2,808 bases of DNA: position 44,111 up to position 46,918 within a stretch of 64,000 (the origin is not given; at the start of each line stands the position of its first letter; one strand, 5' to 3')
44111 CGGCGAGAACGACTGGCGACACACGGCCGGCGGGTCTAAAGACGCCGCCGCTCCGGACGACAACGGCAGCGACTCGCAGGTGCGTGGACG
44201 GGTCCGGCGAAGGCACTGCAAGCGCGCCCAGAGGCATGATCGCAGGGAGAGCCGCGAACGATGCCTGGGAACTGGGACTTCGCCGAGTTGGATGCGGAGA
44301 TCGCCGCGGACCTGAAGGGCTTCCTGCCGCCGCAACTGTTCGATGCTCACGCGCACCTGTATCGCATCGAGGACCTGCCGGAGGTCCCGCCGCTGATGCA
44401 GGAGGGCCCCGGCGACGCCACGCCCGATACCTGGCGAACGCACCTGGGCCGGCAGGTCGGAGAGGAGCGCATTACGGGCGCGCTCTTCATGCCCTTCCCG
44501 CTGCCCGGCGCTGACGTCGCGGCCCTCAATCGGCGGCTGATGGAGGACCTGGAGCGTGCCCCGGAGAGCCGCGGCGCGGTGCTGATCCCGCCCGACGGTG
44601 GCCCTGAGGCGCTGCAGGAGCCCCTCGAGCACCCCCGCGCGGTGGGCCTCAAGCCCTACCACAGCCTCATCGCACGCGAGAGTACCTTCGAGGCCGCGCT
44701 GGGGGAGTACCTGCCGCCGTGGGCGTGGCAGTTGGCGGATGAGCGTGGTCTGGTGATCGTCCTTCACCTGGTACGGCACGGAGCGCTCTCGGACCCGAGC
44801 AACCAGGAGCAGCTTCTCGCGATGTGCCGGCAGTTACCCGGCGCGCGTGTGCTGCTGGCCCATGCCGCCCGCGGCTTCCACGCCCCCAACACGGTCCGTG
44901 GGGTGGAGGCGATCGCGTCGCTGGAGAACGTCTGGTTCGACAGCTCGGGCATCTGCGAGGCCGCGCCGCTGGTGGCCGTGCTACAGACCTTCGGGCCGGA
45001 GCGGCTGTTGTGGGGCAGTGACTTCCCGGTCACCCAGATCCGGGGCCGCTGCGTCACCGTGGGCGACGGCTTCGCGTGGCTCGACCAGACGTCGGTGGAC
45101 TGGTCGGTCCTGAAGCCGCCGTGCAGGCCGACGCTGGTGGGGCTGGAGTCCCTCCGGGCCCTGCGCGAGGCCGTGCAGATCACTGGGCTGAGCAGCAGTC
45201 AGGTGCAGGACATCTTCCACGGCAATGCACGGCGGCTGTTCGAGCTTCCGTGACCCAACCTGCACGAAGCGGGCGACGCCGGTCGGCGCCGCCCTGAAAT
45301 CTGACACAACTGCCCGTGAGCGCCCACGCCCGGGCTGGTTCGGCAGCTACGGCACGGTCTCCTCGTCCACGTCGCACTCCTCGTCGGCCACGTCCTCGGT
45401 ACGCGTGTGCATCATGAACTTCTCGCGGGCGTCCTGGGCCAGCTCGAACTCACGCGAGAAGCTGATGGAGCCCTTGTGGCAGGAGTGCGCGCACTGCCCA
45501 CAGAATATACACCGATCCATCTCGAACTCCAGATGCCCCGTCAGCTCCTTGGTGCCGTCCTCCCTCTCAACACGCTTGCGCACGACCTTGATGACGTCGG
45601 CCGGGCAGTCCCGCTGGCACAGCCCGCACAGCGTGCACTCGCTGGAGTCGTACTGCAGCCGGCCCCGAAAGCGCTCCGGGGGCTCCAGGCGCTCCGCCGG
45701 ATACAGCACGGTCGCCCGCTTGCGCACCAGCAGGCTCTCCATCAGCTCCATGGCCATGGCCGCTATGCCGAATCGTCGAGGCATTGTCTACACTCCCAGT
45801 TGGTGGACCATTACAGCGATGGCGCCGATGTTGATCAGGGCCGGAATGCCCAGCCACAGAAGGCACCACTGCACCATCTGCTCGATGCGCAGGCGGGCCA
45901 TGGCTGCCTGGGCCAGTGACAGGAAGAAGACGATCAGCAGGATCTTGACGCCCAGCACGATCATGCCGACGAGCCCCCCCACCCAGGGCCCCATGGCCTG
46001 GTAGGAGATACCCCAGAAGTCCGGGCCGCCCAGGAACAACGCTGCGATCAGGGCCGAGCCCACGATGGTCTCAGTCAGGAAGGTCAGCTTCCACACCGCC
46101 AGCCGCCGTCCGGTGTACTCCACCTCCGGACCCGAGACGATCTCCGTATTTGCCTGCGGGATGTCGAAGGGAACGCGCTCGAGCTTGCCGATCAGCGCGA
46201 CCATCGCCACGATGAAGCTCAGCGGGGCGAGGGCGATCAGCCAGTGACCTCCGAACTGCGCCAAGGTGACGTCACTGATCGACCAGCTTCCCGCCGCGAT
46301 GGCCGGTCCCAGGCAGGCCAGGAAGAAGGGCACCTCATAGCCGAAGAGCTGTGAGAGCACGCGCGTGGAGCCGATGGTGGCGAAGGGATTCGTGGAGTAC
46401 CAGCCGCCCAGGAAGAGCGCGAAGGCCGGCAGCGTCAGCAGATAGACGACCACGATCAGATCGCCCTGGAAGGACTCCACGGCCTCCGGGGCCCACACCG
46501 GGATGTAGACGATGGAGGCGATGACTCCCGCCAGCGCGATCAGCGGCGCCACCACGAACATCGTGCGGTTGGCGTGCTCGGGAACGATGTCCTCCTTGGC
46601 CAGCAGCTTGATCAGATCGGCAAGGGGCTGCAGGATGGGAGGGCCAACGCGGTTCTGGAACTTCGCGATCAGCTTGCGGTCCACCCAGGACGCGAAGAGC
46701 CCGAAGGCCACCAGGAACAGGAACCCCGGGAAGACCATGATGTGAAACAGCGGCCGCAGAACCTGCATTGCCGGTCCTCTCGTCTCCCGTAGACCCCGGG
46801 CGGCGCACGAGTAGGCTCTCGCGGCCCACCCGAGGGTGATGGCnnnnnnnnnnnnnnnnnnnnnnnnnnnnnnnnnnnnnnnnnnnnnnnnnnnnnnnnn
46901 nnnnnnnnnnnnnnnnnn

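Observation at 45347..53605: Eleven-gene complex-I-like operon lacking NuoEFG whose NuoD homologue keeps all four Ni-Fe cysteine ligands: a candidate Mrp-linked group-4 [NiFe]-hydrogenase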

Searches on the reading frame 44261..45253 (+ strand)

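Call 8: search_protein_families(library=pfam, proteins=[window:44261-45253:+], max_evalue=0.01)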
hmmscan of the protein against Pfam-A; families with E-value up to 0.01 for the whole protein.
window:44261-45253:+ (330 aa): 1 family
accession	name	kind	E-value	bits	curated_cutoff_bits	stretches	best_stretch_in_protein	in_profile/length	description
PF04909.20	Amidohydro_2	-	4.2e-22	79.7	26.4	1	28-329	2-289/289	Amidohydrolase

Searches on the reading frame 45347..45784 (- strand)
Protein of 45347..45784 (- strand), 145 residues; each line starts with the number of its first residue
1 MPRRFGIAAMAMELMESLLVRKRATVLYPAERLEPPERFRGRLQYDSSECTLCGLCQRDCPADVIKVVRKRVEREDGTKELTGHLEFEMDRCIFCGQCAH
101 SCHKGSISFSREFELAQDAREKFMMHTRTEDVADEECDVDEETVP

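Call 8: search_protein_families(library=pfam, proteins=[window:45347-45784:-], max_evalue=0.01)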
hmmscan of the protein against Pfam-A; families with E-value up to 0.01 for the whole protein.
window:45347-45784:- (145 aa): 13 families
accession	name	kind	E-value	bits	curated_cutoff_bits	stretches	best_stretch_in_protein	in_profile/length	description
PF12838.12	Fer4_7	-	8.9e-14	52.1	27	3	50-105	2-51/52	4Fe-4S dicluster domain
PF00037.32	Fer4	-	1.4e-10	41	21.1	2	44-66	2-24/24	4Fe-4S binding domain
PF13187.11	Fer4_9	-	3.4e-09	37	27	1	49-106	1-51/52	4Fe-4S dicluster domain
PF13183.11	Fer4_8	-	4.9e-09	37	27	2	43-64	47-68/68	4Fe-4S dicluster domain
PF13534.11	Fer4_17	-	9e-08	33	22.2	1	45-64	41-60/61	4Fe-4S dicluster domain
PF13237.11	Fer4_10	-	1.7e-07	31.5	25.5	1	44-102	3-52/53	4Fe-4S dicluster domain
PF12837.12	Fer4_6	-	3.9e-07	30.2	25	1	44-65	3-24/24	4Fe-4S binding domain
PF13484.11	Fer4_16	-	3e-06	28.4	30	1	49-79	1-31/66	4Fe-4S double cluster binding domain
PF12797.12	Fer4_2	-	3.5e-06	27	24.5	1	45-62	5-22/22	4Fe-4S binding domain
PF14697.11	Fer4_21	-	5.4e-06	26.9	35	1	44-66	35-58/59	4Fe-4S dicluster domain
PF12800.12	Fer4_4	-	0.00015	22.2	24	0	48-62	2-16/17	4Fe-4S binding domain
PF25160.1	LdpA_Fe-S-bd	-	0.00097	19.3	27.6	0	47-68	25-46/49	LdpA Fe-S cluster-binding domain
PF13459.11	Fer4_15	-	0.0031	18.6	22.4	0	86-142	2-49/66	4Fe-4S single cluster domain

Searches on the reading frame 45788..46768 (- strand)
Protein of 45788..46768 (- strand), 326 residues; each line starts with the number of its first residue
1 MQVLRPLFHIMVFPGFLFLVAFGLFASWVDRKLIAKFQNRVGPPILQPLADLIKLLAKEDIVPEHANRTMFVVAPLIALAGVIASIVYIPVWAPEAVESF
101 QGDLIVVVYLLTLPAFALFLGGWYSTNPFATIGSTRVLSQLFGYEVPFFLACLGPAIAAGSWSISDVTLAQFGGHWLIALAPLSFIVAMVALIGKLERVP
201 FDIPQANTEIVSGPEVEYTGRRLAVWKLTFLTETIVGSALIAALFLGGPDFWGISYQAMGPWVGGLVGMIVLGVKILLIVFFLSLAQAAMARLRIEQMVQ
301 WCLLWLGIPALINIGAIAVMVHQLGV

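Call 3: search_protein_families(library=pfam, proteins=[window:45788-46768:-], max_evalue=0.01)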
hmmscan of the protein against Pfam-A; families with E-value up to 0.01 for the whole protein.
window:45788-46768:- (326 aa): 1 family
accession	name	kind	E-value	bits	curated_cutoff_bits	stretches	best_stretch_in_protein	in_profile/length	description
PF00146.26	NADHdh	-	3.9e-75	253.4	27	1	17-315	8-295/298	NADH dehydrogenase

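Call 4: search_protein_families(library=ncbifam, proteins=[window:45788-46768:-], max_evalue=0.01)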
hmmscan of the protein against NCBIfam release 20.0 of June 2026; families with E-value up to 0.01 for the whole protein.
window:45788-46768:- (326 aa): 7 families
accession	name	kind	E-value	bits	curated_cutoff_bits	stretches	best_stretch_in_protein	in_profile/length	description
NF004741.0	PRK06076.1-2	equivalog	2.2e-64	217.8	305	1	5-319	19-331/337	NADH-quinone oxidoreductase subunit NuoH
NF040610.1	F420_dehyd_FpoH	exception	2.3e-47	162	475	1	19-317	23-332/339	F420H2 dehydrogenase subunit FpoH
NF004740.0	PRK06076.1-1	equivalog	1.1e-43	150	399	1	15-320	21-319/325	NADH-quinone oxidoreductase subunit NuoH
NF004743.0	PRK06076.1-4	equivalog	9.5e-43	146.6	494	1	16-303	24-324/433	NADH-quinone oxidoreductase subunit NuoH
NF004745.0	PRK06076.1-6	equivalog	2.4e-37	128.9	450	1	19-301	26-313/341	NADH-quinone oxidoreductase subunit NuoH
NF004744.0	PRK06076.1-5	equivalog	3.1e-36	125.3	542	1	14-314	33-356/372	NADH-quinone oxidoreductase subunit NuoH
NF004742.0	PRK06076.1-3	equivalog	5.5e-35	121.2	531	1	19-302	36-329/356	NADH-quinone oxidoreductase subunit NuoH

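Call 66: search_solved_structures(query=window:45788-46768:-, max_evalue=0.00001)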
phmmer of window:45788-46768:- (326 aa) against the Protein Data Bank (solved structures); distinct sequences matched with E-value up to 0.00001: 35.
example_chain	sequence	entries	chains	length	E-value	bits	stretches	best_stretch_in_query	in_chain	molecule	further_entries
4he8_H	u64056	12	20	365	2e-33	119.6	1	13-303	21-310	NADH-quinone oxidoreductase subunit 8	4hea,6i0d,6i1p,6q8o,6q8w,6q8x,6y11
6cfw_M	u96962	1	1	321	3.6e-33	118.7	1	16-319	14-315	Mbh13 NADH dehydrogenase subunit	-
7eu3_A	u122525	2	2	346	1.4e-30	110.2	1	21-316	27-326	NAD(P)H-quinone oxidoreductase subunit 1, chloroplastic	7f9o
6hum_A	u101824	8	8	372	6.8e-30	108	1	18-315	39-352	NAD(P)H-quinone oxidoreductase subunit 1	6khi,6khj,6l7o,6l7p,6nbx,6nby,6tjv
6nbq_A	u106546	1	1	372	7.3e-30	107.9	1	19-315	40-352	NdhA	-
7wff_A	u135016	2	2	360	2.6e-29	106.1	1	11-301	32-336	NAD(P)H-quinone oxidoreductase subunit 1, chloroplastic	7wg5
7nyh_H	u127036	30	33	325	8.9e-29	104.3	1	16-301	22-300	NADH-quinone oxidoreductase subunit H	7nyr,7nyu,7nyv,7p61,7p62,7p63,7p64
9grx_A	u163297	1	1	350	1.6e-28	103.5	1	11-315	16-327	NAD(P)H-quinone oxidoreductase subunit 1, chloroplastic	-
8e9g_H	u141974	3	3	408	1.4e-25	93.7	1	16-311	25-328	NADH-quinone oxidoreductase subunit H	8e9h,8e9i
6u8y_M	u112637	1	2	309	3.1e-25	92.7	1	20-317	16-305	NADH dehydrogenase subunit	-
5gpn_e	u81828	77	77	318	1.4e-24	90.5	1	22-249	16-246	NADH-ubiquinone oxidoreductase chain 1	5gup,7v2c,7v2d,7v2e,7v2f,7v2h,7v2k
5lc5_H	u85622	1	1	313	2.5e-24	89.7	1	17-305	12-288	NADH-ubiquinone oxidoreductase chain 1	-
9w2u_H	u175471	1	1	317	2.6e-24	89.6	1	17-305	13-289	NADH-ubiquinone oxidoreductase chain 1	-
5ldw_H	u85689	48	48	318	2.8e-24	89.5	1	17-305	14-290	NADH-ubiquinone oxidoreductase chain 1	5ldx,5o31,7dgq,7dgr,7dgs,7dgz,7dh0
8ud1_1H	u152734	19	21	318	4e-24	89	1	22-249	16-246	NADH-ubiquinone oxidoreductase chain 1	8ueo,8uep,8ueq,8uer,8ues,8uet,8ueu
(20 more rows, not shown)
